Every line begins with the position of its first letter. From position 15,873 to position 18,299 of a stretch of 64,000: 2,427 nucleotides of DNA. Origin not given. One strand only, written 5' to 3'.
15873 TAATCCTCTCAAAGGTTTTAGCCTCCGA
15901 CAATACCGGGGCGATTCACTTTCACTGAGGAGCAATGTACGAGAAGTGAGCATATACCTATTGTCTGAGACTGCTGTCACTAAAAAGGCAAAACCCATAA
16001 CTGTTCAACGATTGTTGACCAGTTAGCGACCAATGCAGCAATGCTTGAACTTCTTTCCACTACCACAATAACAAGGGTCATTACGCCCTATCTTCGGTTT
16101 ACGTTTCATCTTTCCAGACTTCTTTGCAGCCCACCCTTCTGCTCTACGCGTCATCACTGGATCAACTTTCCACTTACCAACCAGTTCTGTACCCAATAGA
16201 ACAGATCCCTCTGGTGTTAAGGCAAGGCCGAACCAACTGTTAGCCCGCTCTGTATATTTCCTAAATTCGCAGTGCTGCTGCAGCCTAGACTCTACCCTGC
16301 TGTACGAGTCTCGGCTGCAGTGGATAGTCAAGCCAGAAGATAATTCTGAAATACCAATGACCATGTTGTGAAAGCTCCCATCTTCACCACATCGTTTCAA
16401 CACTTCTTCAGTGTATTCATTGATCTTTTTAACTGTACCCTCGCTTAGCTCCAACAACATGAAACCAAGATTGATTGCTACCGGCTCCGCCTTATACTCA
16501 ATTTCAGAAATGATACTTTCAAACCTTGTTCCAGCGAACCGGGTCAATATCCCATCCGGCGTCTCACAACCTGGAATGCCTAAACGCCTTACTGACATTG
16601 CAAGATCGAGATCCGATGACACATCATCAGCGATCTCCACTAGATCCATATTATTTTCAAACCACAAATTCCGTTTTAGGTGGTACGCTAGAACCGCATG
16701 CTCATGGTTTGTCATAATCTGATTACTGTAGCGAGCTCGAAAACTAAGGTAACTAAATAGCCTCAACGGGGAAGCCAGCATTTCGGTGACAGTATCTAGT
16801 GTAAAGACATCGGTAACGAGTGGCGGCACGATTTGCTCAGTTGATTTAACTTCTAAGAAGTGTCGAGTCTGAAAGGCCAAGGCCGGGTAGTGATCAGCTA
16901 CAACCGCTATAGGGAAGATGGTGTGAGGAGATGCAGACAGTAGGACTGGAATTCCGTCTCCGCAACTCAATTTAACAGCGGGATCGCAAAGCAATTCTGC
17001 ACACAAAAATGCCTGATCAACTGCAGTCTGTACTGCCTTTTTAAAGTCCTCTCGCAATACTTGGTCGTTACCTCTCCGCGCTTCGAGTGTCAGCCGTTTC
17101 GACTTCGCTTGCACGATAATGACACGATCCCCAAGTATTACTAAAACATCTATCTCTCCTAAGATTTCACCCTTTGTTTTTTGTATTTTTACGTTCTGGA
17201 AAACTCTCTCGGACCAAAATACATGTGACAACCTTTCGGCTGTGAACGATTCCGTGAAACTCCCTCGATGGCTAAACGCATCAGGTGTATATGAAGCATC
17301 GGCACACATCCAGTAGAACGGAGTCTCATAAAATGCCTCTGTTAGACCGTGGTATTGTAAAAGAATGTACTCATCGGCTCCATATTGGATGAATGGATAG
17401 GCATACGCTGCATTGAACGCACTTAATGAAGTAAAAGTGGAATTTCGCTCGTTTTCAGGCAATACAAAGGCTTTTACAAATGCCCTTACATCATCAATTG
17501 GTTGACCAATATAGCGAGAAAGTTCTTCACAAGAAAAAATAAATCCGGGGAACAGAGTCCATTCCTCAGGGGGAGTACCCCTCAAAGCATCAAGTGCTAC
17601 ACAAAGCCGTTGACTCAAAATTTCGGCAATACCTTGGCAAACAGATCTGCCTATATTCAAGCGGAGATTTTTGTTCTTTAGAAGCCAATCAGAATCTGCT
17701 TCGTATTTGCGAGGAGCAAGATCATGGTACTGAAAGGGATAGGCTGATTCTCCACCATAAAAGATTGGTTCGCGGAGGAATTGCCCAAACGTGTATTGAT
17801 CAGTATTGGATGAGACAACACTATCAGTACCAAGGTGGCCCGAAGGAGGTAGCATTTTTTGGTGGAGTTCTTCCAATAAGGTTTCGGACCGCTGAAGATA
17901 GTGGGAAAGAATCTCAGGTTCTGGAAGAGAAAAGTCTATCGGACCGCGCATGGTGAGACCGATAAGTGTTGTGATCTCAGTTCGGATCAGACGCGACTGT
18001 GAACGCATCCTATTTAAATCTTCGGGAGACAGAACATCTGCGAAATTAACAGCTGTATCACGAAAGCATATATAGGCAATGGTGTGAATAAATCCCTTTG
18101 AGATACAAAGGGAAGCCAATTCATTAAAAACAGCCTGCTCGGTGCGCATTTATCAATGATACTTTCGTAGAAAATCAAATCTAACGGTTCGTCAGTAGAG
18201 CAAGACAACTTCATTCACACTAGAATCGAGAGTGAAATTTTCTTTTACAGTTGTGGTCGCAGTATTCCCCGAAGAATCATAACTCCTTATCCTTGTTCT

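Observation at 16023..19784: IS-flanked, AT-rich cluster of nuclease-like genes: NERD/SEC-C giant, PD-(D/E)xK-like protein, and an IS-disrupted HNH-like gene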

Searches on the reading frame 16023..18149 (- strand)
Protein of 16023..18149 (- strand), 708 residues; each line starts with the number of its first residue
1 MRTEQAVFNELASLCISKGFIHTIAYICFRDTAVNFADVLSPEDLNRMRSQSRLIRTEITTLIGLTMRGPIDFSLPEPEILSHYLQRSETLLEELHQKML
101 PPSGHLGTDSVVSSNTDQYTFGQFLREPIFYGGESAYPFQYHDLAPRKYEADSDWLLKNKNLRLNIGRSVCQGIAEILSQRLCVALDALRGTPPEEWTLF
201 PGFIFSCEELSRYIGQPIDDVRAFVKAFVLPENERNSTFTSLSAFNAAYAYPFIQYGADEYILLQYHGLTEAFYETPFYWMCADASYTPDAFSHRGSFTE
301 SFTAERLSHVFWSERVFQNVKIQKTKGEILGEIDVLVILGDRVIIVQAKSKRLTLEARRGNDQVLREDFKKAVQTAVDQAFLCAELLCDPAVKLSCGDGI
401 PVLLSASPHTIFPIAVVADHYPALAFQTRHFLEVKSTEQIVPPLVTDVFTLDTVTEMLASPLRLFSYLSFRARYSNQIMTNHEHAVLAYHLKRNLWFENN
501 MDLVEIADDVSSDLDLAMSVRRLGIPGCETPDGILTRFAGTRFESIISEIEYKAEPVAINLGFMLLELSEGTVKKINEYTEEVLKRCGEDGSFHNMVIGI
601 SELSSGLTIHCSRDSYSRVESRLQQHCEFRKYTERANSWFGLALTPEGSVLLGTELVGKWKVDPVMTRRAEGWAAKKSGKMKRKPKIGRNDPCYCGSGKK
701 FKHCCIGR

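Call 3: search_protein_families(library=pfam, proteins=[window:16023-18149:-], max_evalue=1)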
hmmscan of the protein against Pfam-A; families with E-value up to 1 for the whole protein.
window:16023-18149:- (708 aa): 2 families
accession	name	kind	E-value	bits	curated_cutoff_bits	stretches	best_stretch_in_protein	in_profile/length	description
PF02810.21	SEC-C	-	1.2e-08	35.1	20.4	1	689-705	1-17/19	SEC-C motif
PF08378.17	NERD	-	2e-05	25.5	22.1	1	295-387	1-91/111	Nuclease-related domain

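Call 4: search_protein_families(library=padloc, proteins=[window:16023-18149:-], max_evalue=1)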
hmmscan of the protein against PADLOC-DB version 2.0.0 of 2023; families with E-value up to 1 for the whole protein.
window:16023-18149:- (708 aa): 5 families
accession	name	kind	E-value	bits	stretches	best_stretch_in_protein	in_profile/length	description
PDLC04917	PDC-S12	-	1.3e-07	29.7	1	674-706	183-217/218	-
PDLC00833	E1-E2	-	0.0003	18.4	1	682-706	167-191/222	E1-E2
PDLC00872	E2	-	0.00033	18.2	1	682-706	163-187/216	E2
PDLC00865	E2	-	0.0023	15.4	1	682-706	165-189/219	E2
PDLC01880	CARF4--CARF_PDDEXK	-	0.033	11.5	1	315-362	258-303/364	-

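Call 5: search_protein_families(library=ncbifam, proteins=[window:16023-18149:-], max_evalue=1)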
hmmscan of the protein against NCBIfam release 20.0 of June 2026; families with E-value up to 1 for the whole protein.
window:16023-18149:- (708 aa): 8 families
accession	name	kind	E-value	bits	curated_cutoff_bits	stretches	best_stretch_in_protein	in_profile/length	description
NF004088.0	PRK05590.1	equivalog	7.7e-09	36.1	140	1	675-705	133-163/166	hypothetical protein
NF007704.0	PRK10396.1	equivalog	1.7e-07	31.4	149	1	680-706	194-220/221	hypothetical protein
NF002592.0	PRK02250.1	equivalog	2.2e-07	31.1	158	1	685-705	146-166/167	hypothetical protein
TIGR04102.1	SWIM_PBPRA1643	hypoth_equivalog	6.7e-06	26.5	68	1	682-705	84-107/108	PBPRA1643 family SWIM/SEC-C metal-binding motif protein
NF002449.0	PRK01617.1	equivalog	7.1e-06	26.5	141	1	684-705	131-152/154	hypothetical protein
NF001213.0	PRK00183.1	equivalog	7.5e-05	22.8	158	1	686-706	133-153/157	hypothetical protein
NF008970.0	PRK12318.1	equivalog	0.0016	17.8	267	1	687-705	1-19/291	methionyl aminopeptidase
NF002486.0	PRK01752.1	equivalog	0.0031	17.5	120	1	690-705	138-153/157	YchJ family protein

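Call 11: find_encoding_contigs(protein=window:16023-18149:-, flank=10000, max_places=8)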
Protein window:16023-18149:- (708 aa): no gene with exactly this product is on record in the collection.

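Call 12: find_homologous_proteins(query=window:16023-18149:-)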
Query window:16023-18149:- (708 aa): 2242 proteins with E <= 0.001 among 8000 candidates; the best 120 are listed.
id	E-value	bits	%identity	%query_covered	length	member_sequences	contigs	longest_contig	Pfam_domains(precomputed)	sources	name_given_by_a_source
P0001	0.0e+0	1593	98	100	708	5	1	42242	PF02810.22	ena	-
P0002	0.0e+0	1234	75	100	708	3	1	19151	PF02810.22,PF08378.18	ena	-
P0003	0.0e+0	1144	76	93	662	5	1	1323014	PF02810.22,PF08378.18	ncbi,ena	-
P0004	0.0e+0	1092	67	100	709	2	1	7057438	PF02810.22,PF08378.18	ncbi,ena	-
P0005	0.0e+0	1079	65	100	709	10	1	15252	PF02810.22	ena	-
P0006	0.0e+0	1054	64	100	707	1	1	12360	PF02810.22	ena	-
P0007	0.0e+0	1047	73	94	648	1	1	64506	PF08378.18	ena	-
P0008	0.0e+0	1047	64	100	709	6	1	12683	PF02810.22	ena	-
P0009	0.0e+0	1047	64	100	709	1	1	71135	PF02810.22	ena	-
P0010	0.0e+0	1037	70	93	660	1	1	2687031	PF08378.18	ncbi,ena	-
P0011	0.0e+0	1035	67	95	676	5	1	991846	PF08378.18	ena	-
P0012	0.0e+0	1034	67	95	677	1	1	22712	PF08378.18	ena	-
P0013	0.0e+0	1023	67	94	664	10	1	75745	-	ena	-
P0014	0.0e+0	1022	67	96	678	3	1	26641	-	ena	-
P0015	0.0e+0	1014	65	95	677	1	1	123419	PF08378.18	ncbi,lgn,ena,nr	ncbi:MAG: nuclease-related domain-containing protein [Rhodospirillales bacterium]|nr:nuclease-relate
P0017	6.1e-295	998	61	100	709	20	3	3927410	PF02810.22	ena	-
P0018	6.6e-294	995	65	96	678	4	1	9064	PF08378.18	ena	-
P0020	2.2e-290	983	62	100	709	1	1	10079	PF02810.22,PF08378.18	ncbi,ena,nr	ncbi:MAG: prepilin peptidase [Boseongicola sp. SB0675_bin_26]|nr:prepilin peptidase [Boseongicola sp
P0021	1.2e-289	981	60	100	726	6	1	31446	PF02810.22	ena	-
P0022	4.1e-285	966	61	100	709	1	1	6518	PF02810.22,PF08378.18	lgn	-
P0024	8.6e-284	961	59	100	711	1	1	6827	PF02810.22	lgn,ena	-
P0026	8.3e-282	955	58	100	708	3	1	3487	PF02810.22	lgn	-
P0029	1.1e-279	948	58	100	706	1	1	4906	PF02810.22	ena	-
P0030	2.8e-275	933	59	100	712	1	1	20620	PF02810.22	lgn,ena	-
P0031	2.1e-274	930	58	100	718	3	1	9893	PF02810.22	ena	-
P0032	6.7e-271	919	58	100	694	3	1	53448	PF02810.22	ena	-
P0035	4.8e-270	916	57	100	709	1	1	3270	PF02810.22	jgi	jgi:SEC-C motif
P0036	8.9e-270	915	57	100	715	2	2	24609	PF02810.22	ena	-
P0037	6.6e-269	912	57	100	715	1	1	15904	PF02810.22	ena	-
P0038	2.2e-268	910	56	100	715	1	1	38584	PF02810.22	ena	-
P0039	1.9e-267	907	57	100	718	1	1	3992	PF02810.22,PF08378.18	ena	-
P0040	2.5e-267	907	56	100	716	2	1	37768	PF02810.22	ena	-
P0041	1.5e-265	901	57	100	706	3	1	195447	PF02810.22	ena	-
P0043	6.7e-265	899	56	100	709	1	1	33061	PF02810.22,PF08378.18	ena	-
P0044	7.3e-265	899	56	100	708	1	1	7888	PF02810.22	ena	-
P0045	4.8e-264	896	55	100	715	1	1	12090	PF02810.22,PF08378.18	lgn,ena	-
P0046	1.2e-263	895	56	100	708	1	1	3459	PF02810.22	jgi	jgi:hypothetical protein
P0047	1.9e-263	894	56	100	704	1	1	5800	PF02810.22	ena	-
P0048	1.9e-261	887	56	100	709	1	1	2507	PF02810.22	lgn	-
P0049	9.8e-261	885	56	100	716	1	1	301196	PF02810.22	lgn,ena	-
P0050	2.8e-260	884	56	100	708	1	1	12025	PF02810.22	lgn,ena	-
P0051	2.0e-259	881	56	100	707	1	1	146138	PF02810.22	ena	-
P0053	4.2e-258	876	55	100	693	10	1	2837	PF02810.22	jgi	-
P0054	5.2e-258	876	56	100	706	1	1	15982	PF02810.22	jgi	jgi:hypothetical protein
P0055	2.1e-256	871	55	100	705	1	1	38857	PF02810.22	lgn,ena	-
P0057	5.0e-256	869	55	100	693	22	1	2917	PF02810.22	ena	-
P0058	2.3e-255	867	54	100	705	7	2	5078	PF02810.22,PF08378.18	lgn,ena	-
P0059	7.6e-255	866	55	100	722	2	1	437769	PF02810.22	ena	-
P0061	3.5e-254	863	55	100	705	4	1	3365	PF02810.22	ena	-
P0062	3.4e-253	860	55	100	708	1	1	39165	PF02810.22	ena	-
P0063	1.1e-252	858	55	100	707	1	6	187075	PF02810.22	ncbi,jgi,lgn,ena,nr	ncbi:MAG: SEC-C metal-binding domain-containing protein [Nitrospira sp.]|nr:SEC-C metal-binding doma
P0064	1.8e-252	858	54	100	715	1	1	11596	PF02810.22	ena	-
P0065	1.0e-250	852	54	100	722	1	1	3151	PF02810.22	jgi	jgi:hypothetical protein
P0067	2.8e-249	847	53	100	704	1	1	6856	PF02810.22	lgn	-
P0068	1.1e-248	845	55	100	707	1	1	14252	PF02810.22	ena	-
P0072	2.6e-247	841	52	100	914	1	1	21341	PF02810.22,PF14279.13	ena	-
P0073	3.5e-247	840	54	100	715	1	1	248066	PF02810.22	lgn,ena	-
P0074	3.8e-247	840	54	100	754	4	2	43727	PF02810.22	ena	-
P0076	2.1e-246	838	56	94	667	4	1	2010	PF02810.22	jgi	-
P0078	9.4e-245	832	53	100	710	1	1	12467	PF02810.22,PF08378.18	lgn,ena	-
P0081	1.2e-243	829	52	100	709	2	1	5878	PF02810.22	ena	-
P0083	2.1e-242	824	53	100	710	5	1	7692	PF02810.22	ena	-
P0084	3.9e-242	824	56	94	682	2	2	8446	PF02810.22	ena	-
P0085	1.8e-241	821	54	94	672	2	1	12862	PF02810.22,PF08378.18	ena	-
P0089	1.5e-240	818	54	100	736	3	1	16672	PF02810.22,PF08378.18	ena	-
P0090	1.7e-240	818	52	100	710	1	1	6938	PF02810.22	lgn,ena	-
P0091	2.5e-240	818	55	95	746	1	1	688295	PF08378.18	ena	-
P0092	2.8e-240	817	51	100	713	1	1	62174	PF02810.22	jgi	jgi:hypothetical protein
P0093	6.9e-240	816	51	100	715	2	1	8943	PF02810.22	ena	-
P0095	1.7e-239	815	56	93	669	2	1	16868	PF02810.22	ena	-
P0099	2.4e-238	811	52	100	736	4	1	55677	PF02810.22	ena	-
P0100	3.0e-238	811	52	100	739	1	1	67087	PF02810.22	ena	-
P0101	7.7e-238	809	52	99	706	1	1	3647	PF02810.22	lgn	-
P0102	8.3e-237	806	52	99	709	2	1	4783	PF02810.22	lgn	-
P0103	1.3e-236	805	55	93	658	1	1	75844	PF02810.22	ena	-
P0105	3.4e-236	804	51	100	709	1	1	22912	PF02810.22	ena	-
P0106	7.7e-236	803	54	93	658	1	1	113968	PF02810.22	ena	-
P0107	1.1e-235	802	51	99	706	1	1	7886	PF02810.22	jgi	jgi:SEC-C motif-containing protein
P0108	1.6e-235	802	52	100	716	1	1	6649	PF02810.22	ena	-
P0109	7.3e-235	800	51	99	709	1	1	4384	PF02810.22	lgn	-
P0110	2.5e-234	798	54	94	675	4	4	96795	PF02810.22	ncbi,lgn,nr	ncbi:MAG: SEC-C metal-binding domain-containing protein [Gammaproteobacteria bacterium]|nr:SEC-C met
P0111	3.7e-234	797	51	100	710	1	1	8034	PF02810.22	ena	-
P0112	4.6e-234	797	51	100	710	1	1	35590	PF02810.22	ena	-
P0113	9.2e-234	796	51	100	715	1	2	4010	PF02810.22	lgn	-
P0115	2.0e-232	791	54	93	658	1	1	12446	PF02810.22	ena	-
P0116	2.1e-232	791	55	91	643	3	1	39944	PF02810.22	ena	-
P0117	3.3e-232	791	51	99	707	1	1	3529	PF02810.22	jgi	-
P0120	2.0e-230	785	53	98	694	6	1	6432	PF08378.18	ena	-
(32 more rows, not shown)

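Call 13: find_encoding_contigs(protein=P0001, flank=10000, max_places=4)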
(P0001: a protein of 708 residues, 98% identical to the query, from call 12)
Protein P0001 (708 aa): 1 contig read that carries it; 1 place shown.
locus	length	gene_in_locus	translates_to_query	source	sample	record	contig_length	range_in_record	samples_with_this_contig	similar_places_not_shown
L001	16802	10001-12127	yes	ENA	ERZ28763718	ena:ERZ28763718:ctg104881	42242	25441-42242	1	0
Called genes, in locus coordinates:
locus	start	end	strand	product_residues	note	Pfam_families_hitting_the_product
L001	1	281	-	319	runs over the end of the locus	PF25164:CoiA_N (weak)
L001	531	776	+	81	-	PF13744:HTH_37 (weak), PF13560:HTH_31, PF12844:HTH_19 (weak), PF01381:HTH_3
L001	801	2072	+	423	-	PF13657:Couple_hipA, PF07804:HipA_C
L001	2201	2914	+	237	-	PF26900:Phage_lambda_Ea47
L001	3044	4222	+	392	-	-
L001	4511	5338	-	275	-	-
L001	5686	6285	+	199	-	-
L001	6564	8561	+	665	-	PF03167:UDG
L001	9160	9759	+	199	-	-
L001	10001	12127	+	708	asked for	PF02810:SEC-C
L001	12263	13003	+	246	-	PF25164:CoiA_N (weak)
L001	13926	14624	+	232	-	PF02899:Phage_int_SAM_1 (weak)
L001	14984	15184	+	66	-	-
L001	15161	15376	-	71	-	PF04448:DUF551 (weak)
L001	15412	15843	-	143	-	-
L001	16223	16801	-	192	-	?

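Call 14: find_encoding_contigs(protein=P0072, flank=8000, max_places=3)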
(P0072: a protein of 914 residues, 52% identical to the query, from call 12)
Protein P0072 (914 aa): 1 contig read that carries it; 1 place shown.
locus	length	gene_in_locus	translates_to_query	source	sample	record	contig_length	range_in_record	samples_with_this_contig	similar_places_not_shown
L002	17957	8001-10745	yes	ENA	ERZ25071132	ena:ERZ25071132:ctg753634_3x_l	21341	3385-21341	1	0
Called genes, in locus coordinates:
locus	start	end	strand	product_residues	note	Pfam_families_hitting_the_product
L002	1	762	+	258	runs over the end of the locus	-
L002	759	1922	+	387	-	-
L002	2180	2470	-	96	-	-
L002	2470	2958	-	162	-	PF01527:HTH_Tnp_1 (weak)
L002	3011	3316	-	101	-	-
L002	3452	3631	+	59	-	-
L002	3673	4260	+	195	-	PF27659:CHP02642 (weak)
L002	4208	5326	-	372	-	-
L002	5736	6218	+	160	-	PF00216:Bac_DNA_binding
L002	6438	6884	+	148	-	PF00080:Sod_Cu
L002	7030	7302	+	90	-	PF00216:Bac_DNA_binding, PF18291:HU-HIG (weak), PF18289:HU-CCDC81_euk_2 (weak)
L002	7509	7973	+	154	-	-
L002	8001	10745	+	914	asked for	PF14279:HNH_5, PF02810:SEC-C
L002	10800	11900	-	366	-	PF08463:EcoEI_R_C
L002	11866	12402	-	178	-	PF00271:Helicase_C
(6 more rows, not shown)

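Call 15: find_encoding_contigs(protein=P0002, flank=8000, max_places=3)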
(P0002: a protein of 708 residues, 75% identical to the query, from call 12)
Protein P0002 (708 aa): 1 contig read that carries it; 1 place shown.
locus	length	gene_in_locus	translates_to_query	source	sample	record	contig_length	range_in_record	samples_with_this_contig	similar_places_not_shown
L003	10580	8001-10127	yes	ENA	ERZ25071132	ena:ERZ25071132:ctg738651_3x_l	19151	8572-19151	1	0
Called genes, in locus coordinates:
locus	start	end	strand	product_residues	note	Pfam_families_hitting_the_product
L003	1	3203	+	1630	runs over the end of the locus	PF04471:Mrr_cat (faint), PF13156:Mrr_cat_2, PF00270:DEAD, PF04851:ResIII, PF00271:Helicase_C (weak), PF22240:ISP_coupler, PF02384:N6_Mtase (faint), PF18135:Type_ISP_C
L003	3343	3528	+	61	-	-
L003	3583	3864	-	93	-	-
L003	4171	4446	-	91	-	-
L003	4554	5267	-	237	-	-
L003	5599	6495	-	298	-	PF26305:CD_NTase_C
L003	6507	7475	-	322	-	PF01734:Patatin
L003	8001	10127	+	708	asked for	PF08378:NERD (weak), PF02810:SEC-C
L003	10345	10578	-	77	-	?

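Call 24: find_related_loci(query=A1, collection=genome_contigs, flank=10000)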
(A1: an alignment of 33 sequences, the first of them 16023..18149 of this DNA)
Query A1 (708 aa) in genome_contigs; peptide patterns used: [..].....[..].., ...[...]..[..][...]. (x = any residue, [..] = any of these).
397 stretches matched a pattern; 289 encode a relative of the query (tblastn E <= 1e-3); the best 80 are kept; 80 distinct loci.
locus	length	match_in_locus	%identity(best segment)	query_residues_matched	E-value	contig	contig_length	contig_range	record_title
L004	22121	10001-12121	76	1-706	0e+0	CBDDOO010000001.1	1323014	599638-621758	MAG: Arenicellales bacterium isolate a29debac-1c8f-4757-9535-86e5a3768f11 genome assembly, contig: contig_1, whole genom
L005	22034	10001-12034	67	1-677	0e+0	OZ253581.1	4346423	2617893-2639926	MAG: Vicinamibacterales bacterium isolate ea6a457f-ca14-4499-b623-59ce1cb781d9 genome assembly, chromosome: 1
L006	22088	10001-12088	68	1-697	0e+0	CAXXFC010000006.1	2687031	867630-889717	MAG: Arenicellales bacterium isolate 9a01abd2-b5de-4981-b0ad-ec789211487c genome assembly, contig: contig_6, whole genom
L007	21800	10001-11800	64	79-677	0e+0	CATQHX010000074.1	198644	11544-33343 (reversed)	MAG: Vicinamibacterales bacterium isolate b531ce64-1057-46bd-a004-e227214a256a genome assembly, contig: contig_74, whole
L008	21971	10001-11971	59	1-656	0e+0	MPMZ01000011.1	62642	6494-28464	MAG: Nitrospira sp. bin75 NODE_840_length_62642_cov_14.712_ID_1679, whole genome shotgun sequence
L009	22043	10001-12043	61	1-685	0e+0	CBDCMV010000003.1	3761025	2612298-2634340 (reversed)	MAG: Alphaproteobacteria bacterium isolate d4acb477-92b7-4a05-a838-3873ed8152b3 genome assembly, contig: contig_3, whole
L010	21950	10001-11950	53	1-666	0e+0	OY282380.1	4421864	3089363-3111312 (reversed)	MAG: Arenicellales bacterium genome assembly, chromosome: 1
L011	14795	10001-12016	54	1-671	0e+0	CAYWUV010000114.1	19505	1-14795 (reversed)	MAG TPA_asm: uncultured Bryobacterales bacterium isolate SRP109090_co2_27 genome assembly, contig: NODE_3925_length_1950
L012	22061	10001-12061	50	1-705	0e+0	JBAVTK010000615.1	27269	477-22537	MAG: Aliidongia sp. isolate MFD01323_ilm_asm_bin9 k127_124298, whole genome shotgun sequence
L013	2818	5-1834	56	84-708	0e+0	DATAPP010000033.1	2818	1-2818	MAG TPA_asm: Pseudolabrys sp. isolate SMAG_U5444 k141_696226, whole genome shotgun sequence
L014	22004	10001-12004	51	1-669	0e+0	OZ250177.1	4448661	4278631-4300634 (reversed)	MAG: Candidatus Multivorans sp. isolate 36e5008e-f582-4c91-8c3b-5baff8031e1a genome assembly, chromosome: 1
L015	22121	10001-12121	48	1-705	0e+0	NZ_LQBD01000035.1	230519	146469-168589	Brucella anthropi strain OA9225 NODE_5, whole genome shotgun sequence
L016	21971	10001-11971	53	1-658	0e+0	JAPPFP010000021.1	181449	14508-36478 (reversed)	MAG: Acidobacteriota bacterium isolate RHO1_bin_33 NODE_129_length_181449_cov_845.955870, whole genome shotgun sequence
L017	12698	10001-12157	47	1-708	0e+0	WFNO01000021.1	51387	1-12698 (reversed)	MAG: Gammaproteobacteria bacterium isolate S012_109 k151_151509, whole genome shotgun sequence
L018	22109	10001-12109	47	1-708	0e+0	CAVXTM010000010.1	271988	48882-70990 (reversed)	MAG: uncultured Gammaproteobacteria bacterium isolate MFD06229.bin.1.238 genome assembly, contig: contig_42712, whole ge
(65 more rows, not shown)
